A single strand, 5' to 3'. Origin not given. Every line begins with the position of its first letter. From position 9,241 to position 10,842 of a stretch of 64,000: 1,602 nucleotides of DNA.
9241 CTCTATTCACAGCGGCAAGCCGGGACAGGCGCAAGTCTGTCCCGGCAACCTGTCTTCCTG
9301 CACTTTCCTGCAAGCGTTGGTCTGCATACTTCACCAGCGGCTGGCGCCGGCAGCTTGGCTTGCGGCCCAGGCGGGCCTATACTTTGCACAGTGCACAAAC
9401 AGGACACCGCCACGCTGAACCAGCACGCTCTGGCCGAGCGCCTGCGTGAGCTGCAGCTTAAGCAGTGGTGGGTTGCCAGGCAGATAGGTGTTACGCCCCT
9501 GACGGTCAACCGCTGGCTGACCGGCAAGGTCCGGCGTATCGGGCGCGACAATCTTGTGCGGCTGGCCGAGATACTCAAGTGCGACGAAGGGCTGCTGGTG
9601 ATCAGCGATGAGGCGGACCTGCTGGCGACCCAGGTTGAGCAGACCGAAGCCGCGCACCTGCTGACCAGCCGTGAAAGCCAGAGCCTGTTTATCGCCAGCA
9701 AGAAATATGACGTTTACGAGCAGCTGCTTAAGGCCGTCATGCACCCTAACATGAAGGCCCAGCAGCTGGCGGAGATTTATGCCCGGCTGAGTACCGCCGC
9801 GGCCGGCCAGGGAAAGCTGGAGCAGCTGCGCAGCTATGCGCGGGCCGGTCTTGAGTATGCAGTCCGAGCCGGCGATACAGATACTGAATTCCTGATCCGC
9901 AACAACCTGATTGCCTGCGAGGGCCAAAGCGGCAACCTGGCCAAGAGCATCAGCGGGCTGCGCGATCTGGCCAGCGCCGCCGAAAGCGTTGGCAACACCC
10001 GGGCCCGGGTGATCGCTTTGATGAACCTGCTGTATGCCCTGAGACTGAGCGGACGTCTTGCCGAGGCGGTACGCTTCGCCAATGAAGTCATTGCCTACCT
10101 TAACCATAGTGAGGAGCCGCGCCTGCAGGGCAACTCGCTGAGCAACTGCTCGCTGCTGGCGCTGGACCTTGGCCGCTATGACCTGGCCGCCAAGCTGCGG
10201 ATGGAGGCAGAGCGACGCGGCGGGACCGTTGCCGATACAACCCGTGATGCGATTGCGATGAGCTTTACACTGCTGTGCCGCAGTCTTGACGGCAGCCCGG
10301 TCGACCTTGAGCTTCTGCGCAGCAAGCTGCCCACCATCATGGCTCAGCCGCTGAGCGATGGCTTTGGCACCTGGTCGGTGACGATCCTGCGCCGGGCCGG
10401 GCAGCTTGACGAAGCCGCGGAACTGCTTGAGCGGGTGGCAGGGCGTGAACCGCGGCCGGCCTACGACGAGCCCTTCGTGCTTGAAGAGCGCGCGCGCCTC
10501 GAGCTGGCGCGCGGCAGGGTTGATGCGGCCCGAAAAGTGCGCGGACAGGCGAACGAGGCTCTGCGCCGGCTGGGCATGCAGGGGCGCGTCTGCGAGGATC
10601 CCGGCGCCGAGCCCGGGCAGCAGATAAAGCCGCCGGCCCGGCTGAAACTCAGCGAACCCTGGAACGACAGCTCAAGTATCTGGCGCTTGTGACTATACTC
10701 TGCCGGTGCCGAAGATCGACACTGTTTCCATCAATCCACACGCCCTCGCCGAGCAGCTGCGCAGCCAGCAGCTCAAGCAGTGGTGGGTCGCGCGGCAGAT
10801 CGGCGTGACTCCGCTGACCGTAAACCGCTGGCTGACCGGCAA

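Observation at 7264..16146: Head-to-tail array of six paralogous XRE-HTH + TPR-like regulators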

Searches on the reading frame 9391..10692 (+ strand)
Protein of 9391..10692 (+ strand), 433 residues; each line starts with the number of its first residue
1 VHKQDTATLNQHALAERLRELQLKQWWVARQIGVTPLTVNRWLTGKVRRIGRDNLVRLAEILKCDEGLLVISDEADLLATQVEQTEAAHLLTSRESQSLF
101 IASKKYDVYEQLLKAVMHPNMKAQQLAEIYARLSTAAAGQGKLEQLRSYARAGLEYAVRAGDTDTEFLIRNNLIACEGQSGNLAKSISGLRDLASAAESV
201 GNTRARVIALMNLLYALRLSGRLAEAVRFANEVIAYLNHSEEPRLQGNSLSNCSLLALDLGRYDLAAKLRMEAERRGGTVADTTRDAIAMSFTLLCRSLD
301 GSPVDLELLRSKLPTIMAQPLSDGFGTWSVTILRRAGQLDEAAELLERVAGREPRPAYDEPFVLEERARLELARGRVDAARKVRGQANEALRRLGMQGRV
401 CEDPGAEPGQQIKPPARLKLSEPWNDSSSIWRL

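Call 4: search_protein_families(library=pfam, proteins=[window:9391-10692:+], max_evalue=1)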
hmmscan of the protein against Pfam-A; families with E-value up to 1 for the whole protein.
window:9391-10692:+ (433 aa): 12 families
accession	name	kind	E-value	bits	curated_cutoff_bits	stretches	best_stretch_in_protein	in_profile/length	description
PF13443.12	HTH_26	-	4.2e-06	27.4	22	1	16-67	4-55/63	Cro/C1-type HTH DNA-binding domain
PF01381.28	HTH_3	-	3.5e-05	24.2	23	1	28-67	15-53/55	Helix-turn-helix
PF13560.12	HTH_31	-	7.5e-05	23.4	27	1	14-67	2-59/64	Helix-turn-helix domain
PF17874.7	TPR_MalT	-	0.0001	22.1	45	2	128-246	2-119/336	MalT-like TPR region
PF13424.12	TPR_12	-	0.00013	22.5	30.1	1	169-235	5-73/77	Tetratricopeptide repeat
PF13428.12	TPR_14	-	0.0094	17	23.5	1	331-355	9-33/44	Tetratricopeptide repeat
PF07719.23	TPR_2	-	0.01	16.3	27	0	332-349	10-27/34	Tetratricopeptide repeat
PF14559.12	TPR_19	-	0.017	15.8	25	1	334-383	2-47/68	Tetratricopeptide repeat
PF13432.12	TPR_16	-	0.021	15.7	32.7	1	333-382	7-52/65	Tetratricopeptide repeat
PF13744.12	HTH_37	-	0.03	14.6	27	1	13-62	22-71/80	Helix-turn-helix domain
PF13181.12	TPR_8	-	0.15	12.8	25.7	0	209-234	3-28/34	Tetratricopeptide repeat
PF13022.12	HTH_Tnp_1_2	-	0.28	11.8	27.9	0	96-148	59-114/122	Helix-turn-helix of insertion element transposase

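Call 5: search_protein_families(library=ncbifam, proteins=[window:9391-10692:+], max_evalue=0.1)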
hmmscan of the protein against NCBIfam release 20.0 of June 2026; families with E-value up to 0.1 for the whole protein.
window:9391-10692:+ (433 aa): 2 families
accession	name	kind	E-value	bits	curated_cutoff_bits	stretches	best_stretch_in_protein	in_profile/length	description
NF007257.0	PRK09706.1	subfamily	8.6e-07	28.8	101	1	8-101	5-97/135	transcriptional repressor DicA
TIGR02607.1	antidote_HigA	equivalog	0.0011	18.8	47.7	1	15-66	13-63/81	HigA family addiction module antitoxin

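Call 6: search_protein_families(library=padloc, proteins=[window:9391-10692:+], max_evalue=0.1)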
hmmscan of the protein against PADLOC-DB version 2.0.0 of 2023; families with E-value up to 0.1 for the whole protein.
window:9391-10692:+ (433 aa): 1 family
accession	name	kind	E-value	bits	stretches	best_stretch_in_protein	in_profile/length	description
PDLC01169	TPR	-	0.00025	18.5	1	107-239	94-220/252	TPR repeats containing protein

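Call 57: find_related_loci(query=A4, collection=metagenome_contigs, flank=10000)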
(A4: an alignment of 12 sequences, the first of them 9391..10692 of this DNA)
Query A4 (433 aa) in metagenome_contigs; peptide patterns used: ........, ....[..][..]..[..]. (x = any residue, [..] = any of these).
155 stretches matched a pattern; 1 encode a relative of the query (tblastn E <= 1e-3); 1 distinct loci.
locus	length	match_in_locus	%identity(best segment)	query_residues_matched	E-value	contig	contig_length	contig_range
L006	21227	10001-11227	30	3-409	1e-36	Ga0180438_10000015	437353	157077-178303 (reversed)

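Call 58: search_protein_representatives(alignment_id=A4)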
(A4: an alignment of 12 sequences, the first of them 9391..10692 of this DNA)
Query: 12 sequences, 438 profile positions. Proteins with E-value up to 0.001 (for the whole library): 7323; up to 1e-10: 476; up to 1e-30: 78. The best 150 are listed.
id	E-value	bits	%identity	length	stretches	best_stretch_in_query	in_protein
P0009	7.1e-192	654.9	-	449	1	1-436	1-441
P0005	1.6e-180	617.5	-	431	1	1-435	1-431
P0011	5.7e-176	602.5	-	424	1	9-434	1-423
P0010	5.6e-175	599.2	-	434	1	1-435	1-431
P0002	4.8e-174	596.1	-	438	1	1-437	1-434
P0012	2.4e-156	537.8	-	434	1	1-433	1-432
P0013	1.7e-141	488.9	-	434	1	3-424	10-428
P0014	2.0e-141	488.6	-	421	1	7-427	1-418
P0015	6.0e-138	477.2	-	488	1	1-422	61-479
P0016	9.7e-134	463.3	-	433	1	1-432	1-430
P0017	5.8e-120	417.9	-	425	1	1-417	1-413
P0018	3.6e-113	395.5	-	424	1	1-427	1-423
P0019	1.1e-112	393.9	-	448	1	1-430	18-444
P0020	2.1e-109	383.1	-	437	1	1-430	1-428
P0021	8.9e-106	371.2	-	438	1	1-421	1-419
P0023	2.4e-77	277.5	-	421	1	1-417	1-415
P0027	2.1e-67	244.7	-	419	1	1-417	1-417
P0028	8.4e-67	242.7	-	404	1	1-404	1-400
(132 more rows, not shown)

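Call 60: find_encoding_contigs(protein=P0013, flank=10000, max_places=3)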
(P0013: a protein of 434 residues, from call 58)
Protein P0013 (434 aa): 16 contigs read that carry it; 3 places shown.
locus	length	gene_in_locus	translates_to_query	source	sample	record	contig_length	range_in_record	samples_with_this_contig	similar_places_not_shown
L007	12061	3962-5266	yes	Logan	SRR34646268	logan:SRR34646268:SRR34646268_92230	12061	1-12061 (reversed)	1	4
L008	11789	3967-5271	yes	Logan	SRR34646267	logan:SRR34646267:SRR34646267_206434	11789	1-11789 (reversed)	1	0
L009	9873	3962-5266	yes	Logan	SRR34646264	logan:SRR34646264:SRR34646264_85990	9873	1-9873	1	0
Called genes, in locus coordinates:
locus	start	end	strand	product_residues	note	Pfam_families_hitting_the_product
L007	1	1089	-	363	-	?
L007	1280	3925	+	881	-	PF18911:PKD_4 (faint), PF00801:PKD (weak)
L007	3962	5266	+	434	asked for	PF01381:HTH_3, PF13443:HTH_26 (weak), PF13424:TPR_12 (weak)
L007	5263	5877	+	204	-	PF13302:Acetyltransf_3, PF00583:Acetyltransf_1 (weak)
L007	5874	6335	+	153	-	PF14588:YjgF_endoribonc, PF01042:Ribonuc_L-PSP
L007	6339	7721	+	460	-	PF14522:Cytochrome_C7 (faint)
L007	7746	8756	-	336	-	PF04389:Peptidase_M28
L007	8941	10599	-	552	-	PF14559:TPR_19 (faint)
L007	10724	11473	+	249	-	PF00072:Response_reg, PF00486:Trans_reg_C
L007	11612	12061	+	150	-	?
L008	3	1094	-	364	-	?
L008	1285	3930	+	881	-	PF18911:PKD_4 (faint), PF00801:PKD (weak)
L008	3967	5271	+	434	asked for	PF01381:HTH_3, PF13443:HTH_26 (weak), PF13424:TPR_12 (weak)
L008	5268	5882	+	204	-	PF13302:Acetyltransf_3, PF00583:Acetyltransf_1 (weak)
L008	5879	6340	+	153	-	PF14588:YjgF_endoribonc, PF01042:Ribonuc_L-PSP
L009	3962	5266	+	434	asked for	PF01381:HTH_3, PF13443:HTH_26 (weak), PF13424:TPR_12 (weak)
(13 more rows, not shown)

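Call 61: find_encoding_contigs(protein=P0027, flank=10000, max_places=3)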
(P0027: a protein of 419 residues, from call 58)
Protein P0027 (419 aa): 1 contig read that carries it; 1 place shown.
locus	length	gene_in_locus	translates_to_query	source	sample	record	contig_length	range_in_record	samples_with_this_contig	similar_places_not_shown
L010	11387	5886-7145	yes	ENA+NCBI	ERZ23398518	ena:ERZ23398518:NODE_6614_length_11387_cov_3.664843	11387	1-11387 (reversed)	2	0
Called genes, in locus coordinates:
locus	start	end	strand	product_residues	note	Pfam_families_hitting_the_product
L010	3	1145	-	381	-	?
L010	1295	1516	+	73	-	PF09360:zf-CDGSH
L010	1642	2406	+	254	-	PF00106:adh_short, PF08659:KR, PF23441:SDR (faint), PF13561:adh_short_C2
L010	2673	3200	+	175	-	PF01327:Pep_deformylase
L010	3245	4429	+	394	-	PF07690:MFS_1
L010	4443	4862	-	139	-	PF00903:Glyoxalase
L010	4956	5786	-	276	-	-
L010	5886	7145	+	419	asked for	PF01381:HTH_3 (weak), PF13443:HTH_26 (weak), PF13374:TPR_10 (faint), PF07719:TPR_2 (faint), PF13424:TPR_12 (faint), PF17874:TPR_MalT (weak)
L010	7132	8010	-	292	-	PF13489:Methyltransf_23 (weak), PF13847:Methyltransf_31, PF08241:Methyltransf_11, PF08242:Methyltransf_12 (weak), PF13649:Methyltransf_25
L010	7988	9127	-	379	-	PF13439:Glyco_transf_4, PF13579:Glyco_trans_4_4, PF00534:Glycos_transf_1, PF13692:Glyco_trans_1_4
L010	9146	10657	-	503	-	PF04055:Radical_SAM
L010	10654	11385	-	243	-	?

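Call 63: list_cluster_members(proteins=[P0013, P0014, P0015, P0016, P0017, P0019, P0021, P0023, P0027, P0028])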
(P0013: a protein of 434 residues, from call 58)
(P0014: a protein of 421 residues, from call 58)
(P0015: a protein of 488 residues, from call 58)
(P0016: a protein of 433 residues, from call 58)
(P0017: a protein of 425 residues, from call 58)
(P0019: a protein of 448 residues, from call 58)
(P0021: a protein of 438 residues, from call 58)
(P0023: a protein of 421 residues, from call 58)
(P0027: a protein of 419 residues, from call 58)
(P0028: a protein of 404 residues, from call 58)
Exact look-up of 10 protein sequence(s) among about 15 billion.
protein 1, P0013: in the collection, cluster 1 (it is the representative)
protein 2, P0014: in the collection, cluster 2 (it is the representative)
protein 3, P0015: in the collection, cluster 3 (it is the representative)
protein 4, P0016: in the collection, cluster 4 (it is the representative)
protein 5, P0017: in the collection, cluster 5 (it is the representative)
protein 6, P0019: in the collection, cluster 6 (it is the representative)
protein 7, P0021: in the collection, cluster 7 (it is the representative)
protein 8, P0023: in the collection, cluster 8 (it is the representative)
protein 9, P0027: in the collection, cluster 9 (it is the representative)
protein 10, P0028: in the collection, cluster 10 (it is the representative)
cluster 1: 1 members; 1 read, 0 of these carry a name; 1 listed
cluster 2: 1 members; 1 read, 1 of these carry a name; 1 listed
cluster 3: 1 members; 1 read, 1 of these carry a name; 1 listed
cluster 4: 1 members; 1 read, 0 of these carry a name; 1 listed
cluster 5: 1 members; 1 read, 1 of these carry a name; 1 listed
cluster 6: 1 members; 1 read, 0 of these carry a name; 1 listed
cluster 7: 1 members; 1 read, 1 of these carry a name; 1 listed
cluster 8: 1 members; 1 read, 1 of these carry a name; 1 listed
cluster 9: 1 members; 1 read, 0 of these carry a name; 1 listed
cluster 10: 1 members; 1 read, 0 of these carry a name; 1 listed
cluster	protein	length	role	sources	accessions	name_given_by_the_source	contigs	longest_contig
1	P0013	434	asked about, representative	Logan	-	-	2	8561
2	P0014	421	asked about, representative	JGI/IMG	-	tetratricopeptide (TPR) repeat protein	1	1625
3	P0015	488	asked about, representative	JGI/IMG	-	DNA-binding Xre family transcriptional regulator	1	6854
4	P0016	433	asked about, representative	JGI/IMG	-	-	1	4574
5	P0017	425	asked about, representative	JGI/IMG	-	DNA-binding Xre family transcriptional regulator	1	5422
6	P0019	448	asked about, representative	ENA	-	-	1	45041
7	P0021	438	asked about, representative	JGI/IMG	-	tetratricopeptide (TPR) repeat protein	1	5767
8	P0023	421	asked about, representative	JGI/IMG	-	tetratricopeptide (TPR) repeat protein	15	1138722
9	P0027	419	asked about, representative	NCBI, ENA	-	-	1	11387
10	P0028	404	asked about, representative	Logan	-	-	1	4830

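Call 64: find_encoding_contigs(protein=P0019, flank=10000, max_places=2)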
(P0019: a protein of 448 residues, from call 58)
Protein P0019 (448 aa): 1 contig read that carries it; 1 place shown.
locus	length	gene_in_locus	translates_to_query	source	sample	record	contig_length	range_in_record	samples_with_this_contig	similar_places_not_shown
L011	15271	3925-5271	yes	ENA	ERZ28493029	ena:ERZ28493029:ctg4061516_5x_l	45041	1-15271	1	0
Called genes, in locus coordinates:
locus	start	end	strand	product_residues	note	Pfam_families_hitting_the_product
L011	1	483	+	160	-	?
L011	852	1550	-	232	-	PF02678:Pirin, PF07883:Cupin_2 (weak), PF17954:Pirin_C_2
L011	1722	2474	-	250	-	-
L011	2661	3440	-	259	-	-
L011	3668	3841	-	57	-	-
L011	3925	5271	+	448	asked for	PF01381:HTH_3 (weak), PF17874:TPR_MalT (faint)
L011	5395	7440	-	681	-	PF00664:ABC_membrane, PF02463:SMC_N (faint), PF00005:ABC_tran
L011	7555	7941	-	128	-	PF18911:PKD_4 (weak)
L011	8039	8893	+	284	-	PF00702:Hydrolase (faint), PF05116:S6PP (faint), PF08282:Hydrolase_3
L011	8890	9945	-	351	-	-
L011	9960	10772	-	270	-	PF00768:Peptidase_S11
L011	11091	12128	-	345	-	PF05343:Peptidase_M42, PF01546:Peptidase_M20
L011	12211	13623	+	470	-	-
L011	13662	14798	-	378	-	-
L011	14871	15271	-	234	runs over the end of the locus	-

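Call 65: find_encoding_contigs(protein=P0015, flank=7000, max_places=2)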
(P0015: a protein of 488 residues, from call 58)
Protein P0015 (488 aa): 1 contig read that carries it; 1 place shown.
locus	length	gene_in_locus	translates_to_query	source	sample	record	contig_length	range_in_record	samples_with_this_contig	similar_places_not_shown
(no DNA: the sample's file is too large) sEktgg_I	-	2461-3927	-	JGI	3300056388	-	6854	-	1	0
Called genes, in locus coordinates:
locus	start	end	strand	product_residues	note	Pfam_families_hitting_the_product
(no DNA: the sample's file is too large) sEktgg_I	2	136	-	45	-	?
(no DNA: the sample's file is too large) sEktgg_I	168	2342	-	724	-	PF00801:PKD, PF18911:PKD_4, PF00801:PKD (weak), PF18911:PKD_4 (weak), PF22352:K319L-like_PKD (weak)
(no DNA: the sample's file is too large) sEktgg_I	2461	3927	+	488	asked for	PF01381:HTH_3 (weak), PF13443:HTH_26, PF13560:HTH_31 (weak), PF13424:TPR_12 (weak)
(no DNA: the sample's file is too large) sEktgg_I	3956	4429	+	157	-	PF02082:Rrf2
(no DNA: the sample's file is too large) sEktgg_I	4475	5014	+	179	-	PF00355:Rieske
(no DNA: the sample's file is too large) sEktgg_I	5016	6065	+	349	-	PF00033:Cytochrome_B, PF13631:Cytochrom_B_N_2, PF00032:Cytochrom_B_C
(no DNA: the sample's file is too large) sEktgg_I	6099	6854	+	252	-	?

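Call 66: find_encoding_contigs(protein=P0023, flank=10000, max_places=2)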
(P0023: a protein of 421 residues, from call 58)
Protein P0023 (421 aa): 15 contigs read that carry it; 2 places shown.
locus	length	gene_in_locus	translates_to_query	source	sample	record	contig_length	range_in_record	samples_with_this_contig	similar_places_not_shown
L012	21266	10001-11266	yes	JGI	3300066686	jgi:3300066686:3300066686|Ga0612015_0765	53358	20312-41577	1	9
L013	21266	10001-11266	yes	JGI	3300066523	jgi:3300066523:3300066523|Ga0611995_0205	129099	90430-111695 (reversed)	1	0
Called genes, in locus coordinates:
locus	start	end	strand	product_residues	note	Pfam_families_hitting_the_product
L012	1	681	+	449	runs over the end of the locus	PF03572:Peptidase_S41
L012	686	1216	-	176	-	PF12867:DinB_2 (faint)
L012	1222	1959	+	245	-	-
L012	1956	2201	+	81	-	-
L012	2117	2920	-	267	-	PF13189:Cytidylate_kin2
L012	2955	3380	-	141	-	PF27327:AF_1016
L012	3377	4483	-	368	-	PF01925:TauE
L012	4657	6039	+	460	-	PF00512:HisKA (weak), PF13581:HATPase_c_2 (weak), PF02518:HATPase_c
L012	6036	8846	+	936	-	PF01229:Glyco_hydro_39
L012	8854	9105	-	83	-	-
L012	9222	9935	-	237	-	-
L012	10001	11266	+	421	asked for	PF01381:HTH_3 (weak), PF13443:HTH_26, PF07721:TPR_4 (faint), PF13432:TPR_16 (faint), PF00515:TPR_1 (faint), PF13424:TPR_12, PF17874:TPR_MalT, PF13424:TPR_12 (weak), +2 more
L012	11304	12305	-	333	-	-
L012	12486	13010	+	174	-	PF05685:Uma2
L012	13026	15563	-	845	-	-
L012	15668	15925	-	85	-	-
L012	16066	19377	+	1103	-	PF01364:Peptidase_C25, PF13517:FG-GAP_3 (faint)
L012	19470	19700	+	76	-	-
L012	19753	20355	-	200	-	-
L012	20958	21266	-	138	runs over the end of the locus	PF13560:HTH_31, PF01381:HTH_3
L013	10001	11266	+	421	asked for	PF01381:HTH_3 (weak), PF13443:HTH_26, PF07721:TPR_4 (faint), PF13432:TPR_16 (faint), PF00515:TPR_1 (faint), PF13424:TPR_12, PF17874:TPR_MalT, PF13424:TPR_12 (weak), +2 more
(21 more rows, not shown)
